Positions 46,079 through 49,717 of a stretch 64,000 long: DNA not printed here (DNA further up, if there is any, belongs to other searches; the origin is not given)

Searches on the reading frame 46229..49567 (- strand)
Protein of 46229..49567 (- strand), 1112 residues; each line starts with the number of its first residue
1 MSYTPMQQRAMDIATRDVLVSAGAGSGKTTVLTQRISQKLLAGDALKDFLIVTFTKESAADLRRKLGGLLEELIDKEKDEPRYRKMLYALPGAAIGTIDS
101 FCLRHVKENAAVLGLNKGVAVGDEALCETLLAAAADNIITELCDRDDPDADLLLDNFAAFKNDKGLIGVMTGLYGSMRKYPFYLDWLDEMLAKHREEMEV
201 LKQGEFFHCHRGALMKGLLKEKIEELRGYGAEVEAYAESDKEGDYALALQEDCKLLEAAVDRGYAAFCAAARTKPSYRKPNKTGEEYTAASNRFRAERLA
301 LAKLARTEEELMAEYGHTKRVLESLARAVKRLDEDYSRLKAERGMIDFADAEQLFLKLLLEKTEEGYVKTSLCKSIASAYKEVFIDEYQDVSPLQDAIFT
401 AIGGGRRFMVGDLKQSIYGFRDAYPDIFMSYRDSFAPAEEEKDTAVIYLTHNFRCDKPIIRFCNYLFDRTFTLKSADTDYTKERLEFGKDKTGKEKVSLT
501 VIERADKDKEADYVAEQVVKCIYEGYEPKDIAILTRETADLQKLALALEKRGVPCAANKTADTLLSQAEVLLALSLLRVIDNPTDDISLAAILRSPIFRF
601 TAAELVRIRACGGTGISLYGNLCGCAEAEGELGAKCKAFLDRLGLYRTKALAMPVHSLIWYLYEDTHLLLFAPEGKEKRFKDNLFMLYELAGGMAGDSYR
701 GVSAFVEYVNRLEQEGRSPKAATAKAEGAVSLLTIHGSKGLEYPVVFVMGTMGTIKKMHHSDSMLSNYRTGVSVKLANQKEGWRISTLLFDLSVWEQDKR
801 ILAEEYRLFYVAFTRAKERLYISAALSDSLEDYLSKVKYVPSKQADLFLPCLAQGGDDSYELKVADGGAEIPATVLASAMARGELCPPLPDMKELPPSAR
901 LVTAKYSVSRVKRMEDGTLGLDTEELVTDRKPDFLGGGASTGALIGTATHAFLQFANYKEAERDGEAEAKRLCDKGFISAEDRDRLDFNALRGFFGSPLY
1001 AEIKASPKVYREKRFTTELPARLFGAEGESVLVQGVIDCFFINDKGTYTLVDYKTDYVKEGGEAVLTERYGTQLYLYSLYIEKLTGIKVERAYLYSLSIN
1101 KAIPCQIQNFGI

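Call 32: search_protein_families(library=pfam, proteins=[window:46229-49567:-], max_evalue=0.00001)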
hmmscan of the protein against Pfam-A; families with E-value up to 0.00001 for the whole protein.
window:46229-49567:- (1112 aa): 6 families
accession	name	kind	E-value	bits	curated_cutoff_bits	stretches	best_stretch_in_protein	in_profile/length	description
PF00580.27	UvrD-helicase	-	1.7e-42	146.5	23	1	5-435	3-270/271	UvrD/REP helicase N-terminal domain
PF13361.12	UvrD_C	-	3.9e-37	128.9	25.6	2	447-609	1-152/350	UvrD-like helicase C-terminal domain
PF13245.12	AAA_19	-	6.8e-13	49.4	25.1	1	7-67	1-62/134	AAA domain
PF13538.12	UvrD_C_2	-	1.1e-09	38.5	27.4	0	732-753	4-25/52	UvrD-like helicase C-terminal domain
PF12705.13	PDDEXK_1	-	3.9e-06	27.4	22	0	944-1086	36-176/247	PD-(D/E)XK nuclease superfamily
PF01443.25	Viral_helicase1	-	7.5e-06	26.3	21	0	19-41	2-22/228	Viral superfamily 1 RNA helicase core domain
